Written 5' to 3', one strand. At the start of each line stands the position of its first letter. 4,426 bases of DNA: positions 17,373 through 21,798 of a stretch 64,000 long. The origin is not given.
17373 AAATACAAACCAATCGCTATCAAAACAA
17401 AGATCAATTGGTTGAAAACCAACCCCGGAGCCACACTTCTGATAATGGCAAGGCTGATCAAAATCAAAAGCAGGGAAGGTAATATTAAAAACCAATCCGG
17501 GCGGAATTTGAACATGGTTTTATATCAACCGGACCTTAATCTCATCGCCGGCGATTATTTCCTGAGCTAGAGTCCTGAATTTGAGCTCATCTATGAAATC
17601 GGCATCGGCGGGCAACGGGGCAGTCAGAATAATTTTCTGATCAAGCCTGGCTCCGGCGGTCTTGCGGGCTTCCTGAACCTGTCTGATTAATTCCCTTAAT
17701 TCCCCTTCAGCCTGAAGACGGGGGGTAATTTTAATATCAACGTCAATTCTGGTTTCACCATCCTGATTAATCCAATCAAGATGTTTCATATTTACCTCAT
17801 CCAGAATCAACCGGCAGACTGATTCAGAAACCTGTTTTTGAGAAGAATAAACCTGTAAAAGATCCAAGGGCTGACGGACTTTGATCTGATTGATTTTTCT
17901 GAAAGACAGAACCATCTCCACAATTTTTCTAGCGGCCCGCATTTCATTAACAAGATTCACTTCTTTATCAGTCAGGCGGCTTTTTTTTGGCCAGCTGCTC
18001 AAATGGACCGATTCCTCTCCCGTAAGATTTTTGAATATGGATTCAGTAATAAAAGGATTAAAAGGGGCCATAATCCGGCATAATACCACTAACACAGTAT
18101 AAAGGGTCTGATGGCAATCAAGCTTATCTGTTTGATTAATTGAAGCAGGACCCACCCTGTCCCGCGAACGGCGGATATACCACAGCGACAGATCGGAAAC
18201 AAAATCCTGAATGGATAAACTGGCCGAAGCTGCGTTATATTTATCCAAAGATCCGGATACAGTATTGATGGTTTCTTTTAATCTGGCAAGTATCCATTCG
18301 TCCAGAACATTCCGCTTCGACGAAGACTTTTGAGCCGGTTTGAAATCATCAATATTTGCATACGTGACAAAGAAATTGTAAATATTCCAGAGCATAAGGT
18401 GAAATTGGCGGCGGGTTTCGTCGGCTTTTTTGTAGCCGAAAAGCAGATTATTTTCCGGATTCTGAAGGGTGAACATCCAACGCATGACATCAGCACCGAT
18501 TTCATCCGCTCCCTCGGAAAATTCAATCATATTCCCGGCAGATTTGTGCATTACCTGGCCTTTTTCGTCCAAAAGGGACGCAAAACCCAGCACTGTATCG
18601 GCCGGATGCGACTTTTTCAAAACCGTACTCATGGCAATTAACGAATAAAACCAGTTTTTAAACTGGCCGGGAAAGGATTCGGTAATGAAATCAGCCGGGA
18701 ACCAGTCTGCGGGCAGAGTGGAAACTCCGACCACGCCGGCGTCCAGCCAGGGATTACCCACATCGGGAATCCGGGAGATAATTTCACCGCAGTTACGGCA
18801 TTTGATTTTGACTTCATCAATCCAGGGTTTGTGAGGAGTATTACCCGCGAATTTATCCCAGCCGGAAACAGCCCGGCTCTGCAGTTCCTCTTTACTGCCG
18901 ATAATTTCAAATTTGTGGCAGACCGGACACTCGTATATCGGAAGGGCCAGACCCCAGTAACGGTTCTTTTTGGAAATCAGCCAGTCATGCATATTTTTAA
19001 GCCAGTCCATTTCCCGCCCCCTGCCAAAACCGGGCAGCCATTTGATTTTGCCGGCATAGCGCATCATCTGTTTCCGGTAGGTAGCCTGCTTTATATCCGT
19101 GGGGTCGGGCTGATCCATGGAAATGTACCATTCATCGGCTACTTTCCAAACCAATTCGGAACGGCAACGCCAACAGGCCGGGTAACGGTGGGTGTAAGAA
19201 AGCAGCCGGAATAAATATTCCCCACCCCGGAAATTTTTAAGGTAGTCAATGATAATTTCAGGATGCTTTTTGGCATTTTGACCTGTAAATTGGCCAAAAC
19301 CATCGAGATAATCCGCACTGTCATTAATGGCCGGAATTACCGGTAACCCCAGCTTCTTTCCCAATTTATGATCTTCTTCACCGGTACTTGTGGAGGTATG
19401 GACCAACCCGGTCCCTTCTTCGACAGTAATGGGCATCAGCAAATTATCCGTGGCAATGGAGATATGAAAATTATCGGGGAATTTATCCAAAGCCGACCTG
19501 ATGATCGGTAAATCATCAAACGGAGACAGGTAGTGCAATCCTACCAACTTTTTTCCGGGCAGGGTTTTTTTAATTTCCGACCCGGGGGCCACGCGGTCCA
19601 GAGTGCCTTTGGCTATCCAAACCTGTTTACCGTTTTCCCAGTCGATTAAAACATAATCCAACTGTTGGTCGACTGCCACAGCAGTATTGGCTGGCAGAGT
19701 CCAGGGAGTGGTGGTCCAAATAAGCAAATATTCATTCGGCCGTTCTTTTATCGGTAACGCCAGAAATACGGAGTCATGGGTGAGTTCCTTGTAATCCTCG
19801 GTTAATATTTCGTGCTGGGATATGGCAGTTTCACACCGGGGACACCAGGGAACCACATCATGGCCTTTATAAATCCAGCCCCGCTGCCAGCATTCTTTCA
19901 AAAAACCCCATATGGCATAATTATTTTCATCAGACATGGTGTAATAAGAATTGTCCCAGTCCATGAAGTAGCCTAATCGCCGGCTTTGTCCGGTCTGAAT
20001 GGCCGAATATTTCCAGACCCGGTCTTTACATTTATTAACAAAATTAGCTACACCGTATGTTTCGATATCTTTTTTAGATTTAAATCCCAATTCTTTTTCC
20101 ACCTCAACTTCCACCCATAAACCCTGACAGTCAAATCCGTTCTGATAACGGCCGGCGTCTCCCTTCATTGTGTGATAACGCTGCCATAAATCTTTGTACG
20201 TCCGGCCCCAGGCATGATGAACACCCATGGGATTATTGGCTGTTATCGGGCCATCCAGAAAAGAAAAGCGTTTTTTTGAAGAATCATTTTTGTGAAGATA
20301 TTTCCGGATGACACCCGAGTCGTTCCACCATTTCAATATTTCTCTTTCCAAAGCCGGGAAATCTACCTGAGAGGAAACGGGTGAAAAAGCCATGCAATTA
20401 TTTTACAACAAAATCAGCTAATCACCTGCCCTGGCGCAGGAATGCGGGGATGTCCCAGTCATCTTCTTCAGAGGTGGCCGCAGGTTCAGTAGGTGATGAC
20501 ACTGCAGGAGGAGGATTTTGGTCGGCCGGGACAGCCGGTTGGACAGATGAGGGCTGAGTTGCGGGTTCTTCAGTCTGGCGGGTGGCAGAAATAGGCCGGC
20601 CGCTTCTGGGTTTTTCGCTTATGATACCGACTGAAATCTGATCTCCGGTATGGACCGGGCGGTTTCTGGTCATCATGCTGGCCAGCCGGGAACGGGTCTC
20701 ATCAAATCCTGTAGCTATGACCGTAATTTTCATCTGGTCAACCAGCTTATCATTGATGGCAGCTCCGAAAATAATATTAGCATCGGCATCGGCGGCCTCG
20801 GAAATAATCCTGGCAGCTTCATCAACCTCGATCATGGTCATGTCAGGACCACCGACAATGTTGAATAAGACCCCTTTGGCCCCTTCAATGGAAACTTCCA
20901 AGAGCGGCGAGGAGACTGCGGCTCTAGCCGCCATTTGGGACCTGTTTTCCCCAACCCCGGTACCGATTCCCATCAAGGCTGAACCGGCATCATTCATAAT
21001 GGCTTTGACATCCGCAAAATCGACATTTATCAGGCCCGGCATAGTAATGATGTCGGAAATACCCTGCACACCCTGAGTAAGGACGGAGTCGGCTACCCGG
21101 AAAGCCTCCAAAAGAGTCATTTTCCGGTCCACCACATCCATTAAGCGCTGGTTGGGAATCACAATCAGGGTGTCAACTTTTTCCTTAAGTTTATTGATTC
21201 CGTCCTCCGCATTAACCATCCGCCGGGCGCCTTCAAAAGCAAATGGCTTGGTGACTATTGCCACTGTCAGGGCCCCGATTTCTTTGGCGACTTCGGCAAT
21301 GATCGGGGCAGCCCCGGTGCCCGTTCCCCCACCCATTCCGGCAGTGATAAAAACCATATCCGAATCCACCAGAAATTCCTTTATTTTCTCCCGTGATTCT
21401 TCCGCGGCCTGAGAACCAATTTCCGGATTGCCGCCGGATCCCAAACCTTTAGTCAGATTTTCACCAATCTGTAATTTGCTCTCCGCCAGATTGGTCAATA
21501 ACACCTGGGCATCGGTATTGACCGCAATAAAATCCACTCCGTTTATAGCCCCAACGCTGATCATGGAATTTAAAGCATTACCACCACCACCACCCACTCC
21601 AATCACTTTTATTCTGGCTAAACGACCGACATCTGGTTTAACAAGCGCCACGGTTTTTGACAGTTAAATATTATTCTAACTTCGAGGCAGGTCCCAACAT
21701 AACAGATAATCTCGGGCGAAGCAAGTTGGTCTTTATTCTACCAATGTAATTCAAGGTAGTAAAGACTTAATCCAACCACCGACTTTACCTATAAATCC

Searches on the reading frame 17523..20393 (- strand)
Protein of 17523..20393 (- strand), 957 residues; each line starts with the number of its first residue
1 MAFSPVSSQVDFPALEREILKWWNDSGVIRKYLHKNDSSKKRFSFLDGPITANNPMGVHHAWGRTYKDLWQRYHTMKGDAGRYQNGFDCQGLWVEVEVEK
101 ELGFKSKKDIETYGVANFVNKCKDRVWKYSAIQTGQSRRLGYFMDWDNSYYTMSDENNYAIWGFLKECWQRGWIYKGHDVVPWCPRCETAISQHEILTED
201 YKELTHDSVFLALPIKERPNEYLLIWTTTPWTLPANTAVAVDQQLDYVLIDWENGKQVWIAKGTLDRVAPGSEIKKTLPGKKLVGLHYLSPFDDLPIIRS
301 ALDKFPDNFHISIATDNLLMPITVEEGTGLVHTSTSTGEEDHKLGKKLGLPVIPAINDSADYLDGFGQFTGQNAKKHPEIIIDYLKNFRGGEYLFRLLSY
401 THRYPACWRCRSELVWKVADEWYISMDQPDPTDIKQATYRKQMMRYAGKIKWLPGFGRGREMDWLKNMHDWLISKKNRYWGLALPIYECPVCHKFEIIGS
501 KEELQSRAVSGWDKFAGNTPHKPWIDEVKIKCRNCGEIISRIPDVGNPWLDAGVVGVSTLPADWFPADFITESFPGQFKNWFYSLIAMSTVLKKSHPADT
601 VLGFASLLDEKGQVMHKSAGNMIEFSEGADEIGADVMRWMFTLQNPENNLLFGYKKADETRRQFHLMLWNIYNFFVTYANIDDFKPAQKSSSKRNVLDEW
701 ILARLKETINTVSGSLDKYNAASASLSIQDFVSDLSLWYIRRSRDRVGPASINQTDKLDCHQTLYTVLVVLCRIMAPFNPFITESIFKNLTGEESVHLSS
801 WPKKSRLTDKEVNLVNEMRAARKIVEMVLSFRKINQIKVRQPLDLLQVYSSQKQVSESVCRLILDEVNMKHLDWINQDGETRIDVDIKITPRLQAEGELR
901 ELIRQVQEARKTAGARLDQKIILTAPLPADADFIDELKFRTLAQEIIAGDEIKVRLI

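Call 56: find_homologous_proteins(query=window:17523-20393:-, max_evalue=1e-50)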
Query window:17523-20393:- (957 aa): 8000 proteins with E <= 1e-50 among 8000 candidates; the best 120 are listed.
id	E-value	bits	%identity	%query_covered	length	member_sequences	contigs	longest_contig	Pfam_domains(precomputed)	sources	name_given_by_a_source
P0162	0.0e+0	2270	100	100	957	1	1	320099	PF09334.18,PF08264.20,PF00133.29,PF19302.5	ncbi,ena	-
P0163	0.0e+0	1614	70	100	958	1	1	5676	PF09334.18,PF08264.20,PF00133.29,PF19302.5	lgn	-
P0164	0.0e+0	1585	69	100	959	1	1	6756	PF09334.18,PF08264.20,PF00133.29,PF19302.5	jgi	jgi:isoleucyl-tRNA synthetase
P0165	0.0e+0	1552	67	100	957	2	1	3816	PF09334.18,PF08264.20,PF00133.29,PF19302.5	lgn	-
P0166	0.0e+0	1545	68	100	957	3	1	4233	PF09334.18,PF08264.20,PF00133.29,PF19302.5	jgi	-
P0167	0.0e+0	1540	68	100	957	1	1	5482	PF09334.18,PF08264.20,PF00133.29,PF19302.5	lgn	-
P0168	0.0e+0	1527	67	100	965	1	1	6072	PF09334.18,PF08264.20,PF00133.29,PF19302.5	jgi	jgi:isoleucyl-tRNA synthetase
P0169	0.0e+0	1526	66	100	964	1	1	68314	PF09334.18,PF08264.20,PF00133.29,PF19302.5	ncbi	-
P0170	0.0e+0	1522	67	100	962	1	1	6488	PF09334.18,PF08264.20,PF00133.29,PF19302.5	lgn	-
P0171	0.0e+0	1518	66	99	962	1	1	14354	PF09334.18,PF08264.20,PF00133.29,PF19302.5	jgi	jgi:isoleucyl-tRNA synthetase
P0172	0.0e+0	1495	64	100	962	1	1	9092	PF08264.20,PF00133.29,PF19302.5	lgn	-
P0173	0.0e+0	1492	65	100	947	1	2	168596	PF08264.20,PF00133.29,PF19302.5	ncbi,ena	-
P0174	0.0e+0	1492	65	100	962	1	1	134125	PF09334.18,PF08264.20,PF00133.29,PF19302.5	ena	-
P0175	0.0e+0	1491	65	100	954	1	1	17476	PF09334.18,PF08264.20,PF00133.29,PF19302.5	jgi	jgi:isoleucyl-tRNA synthetase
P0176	0.0e+0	1490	65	100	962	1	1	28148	PF09334.18,PF08264.20,PF00133.29,PF19302.5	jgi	jgi:isoleucyl-tRNA synthetase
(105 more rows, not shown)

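Call 58: find_encoding_contigs(protein=P0169, flank=10000, max_places=1)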
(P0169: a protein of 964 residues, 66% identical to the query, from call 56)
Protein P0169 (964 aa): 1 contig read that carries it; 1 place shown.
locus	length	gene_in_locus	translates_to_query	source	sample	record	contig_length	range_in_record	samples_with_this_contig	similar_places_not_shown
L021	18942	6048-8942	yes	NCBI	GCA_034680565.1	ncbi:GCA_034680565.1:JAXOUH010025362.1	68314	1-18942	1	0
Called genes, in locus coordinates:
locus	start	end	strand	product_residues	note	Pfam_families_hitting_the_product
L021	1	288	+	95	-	?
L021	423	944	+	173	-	-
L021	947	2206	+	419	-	PF11104:PilM_2 (faint), PF02491:SHS2_FTSA, PF06277:EutA, PF06723:MreB_Mbl, PF14450:FtsA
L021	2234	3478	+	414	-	PF00091:Tubulin, PF12327:FtsZ_C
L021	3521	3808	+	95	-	-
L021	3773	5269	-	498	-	-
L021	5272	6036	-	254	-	PF03575:Peptidase_S51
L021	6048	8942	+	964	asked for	PF00133:tRNA-synt_1, PF09334:tRNA-synt_1g (faint), PF08264:Anticodon_1, PF19302:DUF5915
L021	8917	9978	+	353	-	PF01098:FTSW_RODA_SPOVE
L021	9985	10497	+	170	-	PF04542:Sigma70_r2, PF08281:Sigma70_r4_2, PF04545:Sigma70_r4 (weak)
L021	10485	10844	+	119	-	PF00829:Ribosomal_L21p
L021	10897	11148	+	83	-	PF01016:Ribosomal_L27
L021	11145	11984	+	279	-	PF02195:ParB_N, PF17762:HTH_ParB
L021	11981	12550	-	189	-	PF10502:Peptidase_S26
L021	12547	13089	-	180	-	PF10502:Peptidase_S26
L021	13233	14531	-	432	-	PF01210:NAD_Gly3P_dh_N (faint), PF02558:ApbA (weak), PF02826:2-Hacid_dh_C (faint), PF03446:NAD_binding_2, PF03721:UDPG_MGDP_dh_N, PF03807:F420_oxidored (faint), PF00984:UDPG_MGDP_dh, PF03720:UDPG_MGDP_dh_C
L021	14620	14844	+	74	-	-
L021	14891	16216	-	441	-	-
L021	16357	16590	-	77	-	-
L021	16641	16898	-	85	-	-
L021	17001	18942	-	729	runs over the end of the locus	PF13964:Beta-prop_Calicin (weak), PF24681:Kelch_KLHDC2_KLHL20_DRC7, PF24981:Beta-prop_ATRN-LZTR1 (faint), PF24996:NANM (faint), PF13415:Beta-prop_FBX42, PF24681:Kelch_KLHDC2_KLHL20_DRC7, PF02450:LCAT (faint)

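Call 59: find_encoding_contigs(protein=P0171, flank=10000, max_places=1)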
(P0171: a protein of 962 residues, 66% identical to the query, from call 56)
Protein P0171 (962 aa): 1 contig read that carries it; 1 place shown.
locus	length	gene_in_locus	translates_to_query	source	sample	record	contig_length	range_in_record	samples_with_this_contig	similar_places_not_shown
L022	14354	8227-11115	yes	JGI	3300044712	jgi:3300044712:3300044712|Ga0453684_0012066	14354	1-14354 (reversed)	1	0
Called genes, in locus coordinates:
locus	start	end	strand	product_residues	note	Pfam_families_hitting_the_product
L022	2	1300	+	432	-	?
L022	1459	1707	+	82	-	PF01219:DAGK_prokar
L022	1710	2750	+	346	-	PF00953:Glycos_transf_4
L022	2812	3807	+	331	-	PF01098:FTSW_RODA_SPOVE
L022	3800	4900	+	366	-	PF03033:Glyco_transf_28, PF04101:Glyco_tran_28_C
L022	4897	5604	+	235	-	-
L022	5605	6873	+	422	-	PF14450:FtsA (weak), PF02491:SHS2_FTSA, PF06277:EutA (weak), PF14450:FtsA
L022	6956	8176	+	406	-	PF00091:Tubulin, PF12327:FtsZ_C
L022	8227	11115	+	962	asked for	PF00133:tRNA-synt_1, PF09334:tRNA-synt_1g (faint), PF08264:Anticodon_1, PF19302:DUF5915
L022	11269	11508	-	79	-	-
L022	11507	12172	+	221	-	PF01098:FTSW_RODA_SPOVE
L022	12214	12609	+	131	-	PF00829:Ribosomal_L21p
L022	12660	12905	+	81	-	PF01016:Ribosomal_L27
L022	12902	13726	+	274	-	PF02195:ParB_N, PF17762:HTH_ParB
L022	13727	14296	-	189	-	PF10502:Peptidase_S26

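Call 60: find_encoding_contigs(protein=P0173, flank=10000, max_places=1)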
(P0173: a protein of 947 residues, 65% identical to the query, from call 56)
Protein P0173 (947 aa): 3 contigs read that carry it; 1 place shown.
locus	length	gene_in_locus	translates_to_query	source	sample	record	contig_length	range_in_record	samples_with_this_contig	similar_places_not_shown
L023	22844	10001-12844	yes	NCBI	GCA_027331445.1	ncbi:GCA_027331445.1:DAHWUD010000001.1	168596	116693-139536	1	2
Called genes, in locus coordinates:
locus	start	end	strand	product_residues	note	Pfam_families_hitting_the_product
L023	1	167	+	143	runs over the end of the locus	PF02381:MraZ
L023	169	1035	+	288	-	PF01795:Methyltransf_5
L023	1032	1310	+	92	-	-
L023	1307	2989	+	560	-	PF03717:PBP_dimer, PF00905:Transpeptidase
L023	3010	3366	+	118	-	PF01219:DAGK_prokar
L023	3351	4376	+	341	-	PF00953:Glycos_transf_4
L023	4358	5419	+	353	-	PF01098:FTSW_RODA_SPOVE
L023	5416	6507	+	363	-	PF03033:Glyco_transf_28, PF04101:Glyco_tran_28_C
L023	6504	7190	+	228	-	-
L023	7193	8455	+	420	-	PF11104:PilM_2 (faint), PF06277:EutA (faint), PF02491:SHS2_FTSA, PF06723:MreB_Mbl (weak), PF14450:FtsA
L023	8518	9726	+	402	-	PF00091:Tubulin, PF12327:FtsZ_C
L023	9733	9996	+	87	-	-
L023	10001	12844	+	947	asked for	PF00133:tRNA-synt_1, PF08264:Anticodon_1, PF19302:DUF5915 (weak)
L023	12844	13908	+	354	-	PF01098:FTSW_RODA_SPOVE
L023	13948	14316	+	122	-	PF00829:Ribosomal_L21p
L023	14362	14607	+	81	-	PF01016:Ribosomal_L27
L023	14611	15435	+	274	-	PF02195:ParB_N, PF17762:HTH_ParB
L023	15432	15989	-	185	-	PF10502:Peptidase_S26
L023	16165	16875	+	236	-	PF00005:ABC_tran, PF13304:AAA_21 (weak)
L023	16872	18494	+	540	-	PF16949:ABC_tran_2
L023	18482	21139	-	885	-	PF24681:Kelch_KLHDC2_KLHL20_DRC7, PF13415:Beta-prop_FBX42, PF13964:Beta-prop_Calicin, PF00561:Abhydrolase_1, PF02089:Palm_thioest, PF02450:LCAT, PF07819:PGAP1, PF12146:Hydrolase_4, +4 more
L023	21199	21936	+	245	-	PF03848:TehB, PF02353:CMAS, PF06325:PrmA, PF13489:Methyltransf_23, PF01209:Ubie_methyltran, PF05175:MTS, PF13847:Methyltransf_31, PF08241:Methyltransf_11, +5 more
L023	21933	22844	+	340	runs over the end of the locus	PF13439:Glyco_transf_4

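Call 61: find_encoding_contigs(protein=P0174, flank=10000, max_places=1)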
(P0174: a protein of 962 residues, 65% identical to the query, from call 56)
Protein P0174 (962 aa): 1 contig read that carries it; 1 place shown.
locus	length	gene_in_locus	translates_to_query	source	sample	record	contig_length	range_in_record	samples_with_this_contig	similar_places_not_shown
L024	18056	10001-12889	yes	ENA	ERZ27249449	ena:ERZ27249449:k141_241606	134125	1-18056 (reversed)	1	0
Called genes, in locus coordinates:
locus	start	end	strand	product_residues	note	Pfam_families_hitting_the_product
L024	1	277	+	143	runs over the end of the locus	PF02381:MraZ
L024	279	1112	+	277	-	PF01795:Methyltransf_5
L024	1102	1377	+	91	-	-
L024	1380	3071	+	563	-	PF03717:PBP_dimer, PF00905:Transpeptidase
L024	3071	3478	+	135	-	PF01219:DAGK_prokar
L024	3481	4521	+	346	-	PF00953:Glycos_transf_4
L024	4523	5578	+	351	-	PF01098:FTSW_RODA_SPOVE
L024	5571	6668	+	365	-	PF03033:Glyco_transf_28, PF04101:Glyco_tran_28_C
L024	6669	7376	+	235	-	-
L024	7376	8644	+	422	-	PF06277:EutA (faint), PF14450:FtsA (weak), PF02491:SHS2_FTSA, PF14450:FtsA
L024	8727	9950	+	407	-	PF00091:Tubulin, PF12327:FtsZ_C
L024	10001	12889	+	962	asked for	PF00133:tRNA-synt_1, PF09334:tRNA-synt_1g (faint), PF08264:Anticodon_1, PF19302:DUF5915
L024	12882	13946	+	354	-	PF01098:FTSW_RODA_SPOVE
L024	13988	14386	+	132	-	PF00829:Ribosomal_L21p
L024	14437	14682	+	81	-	PF01016:Ribosomal_L27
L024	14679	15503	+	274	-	PF02195:ParB_N, PF17762:HTH_ParB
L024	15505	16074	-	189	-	PF10502:Peptidase_S26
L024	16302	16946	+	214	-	PF13529:Peptidase_C39_2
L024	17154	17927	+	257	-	PF03848:TehB (faint), PF13489:Methyltransf_23, PF13847:Methyltransf_31, PF08241:Methyltransf_11, PF08242:Methyltransf_12, PF13649:Methyltransf_25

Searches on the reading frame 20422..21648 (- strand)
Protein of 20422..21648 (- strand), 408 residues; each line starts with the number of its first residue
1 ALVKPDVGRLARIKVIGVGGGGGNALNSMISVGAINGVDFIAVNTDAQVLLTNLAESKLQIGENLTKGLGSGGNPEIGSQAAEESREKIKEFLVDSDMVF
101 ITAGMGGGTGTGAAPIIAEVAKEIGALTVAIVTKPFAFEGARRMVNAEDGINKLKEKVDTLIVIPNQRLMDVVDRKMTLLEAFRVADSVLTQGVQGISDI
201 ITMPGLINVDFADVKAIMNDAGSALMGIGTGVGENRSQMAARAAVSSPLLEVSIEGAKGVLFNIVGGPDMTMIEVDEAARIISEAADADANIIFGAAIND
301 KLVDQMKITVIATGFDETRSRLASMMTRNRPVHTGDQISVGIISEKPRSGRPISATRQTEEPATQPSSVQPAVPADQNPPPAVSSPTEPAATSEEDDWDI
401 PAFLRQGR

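Call 55: list_cluster_members(proteins=[window:20422-21648:-, window:17520-20390:-, window:14915-15736:-, window:16451-17512:-, window:21751-23016:-, window:13476-14210:-, window:9941-10744:-])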
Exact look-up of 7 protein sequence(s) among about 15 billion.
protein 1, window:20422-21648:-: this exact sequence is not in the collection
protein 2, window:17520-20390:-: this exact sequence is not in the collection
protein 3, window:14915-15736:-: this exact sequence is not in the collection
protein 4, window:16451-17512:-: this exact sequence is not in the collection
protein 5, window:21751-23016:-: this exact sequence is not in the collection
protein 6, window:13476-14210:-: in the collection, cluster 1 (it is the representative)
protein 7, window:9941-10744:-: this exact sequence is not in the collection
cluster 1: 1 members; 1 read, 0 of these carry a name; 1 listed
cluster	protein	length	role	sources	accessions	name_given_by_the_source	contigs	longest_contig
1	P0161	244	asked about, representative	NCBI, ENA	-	-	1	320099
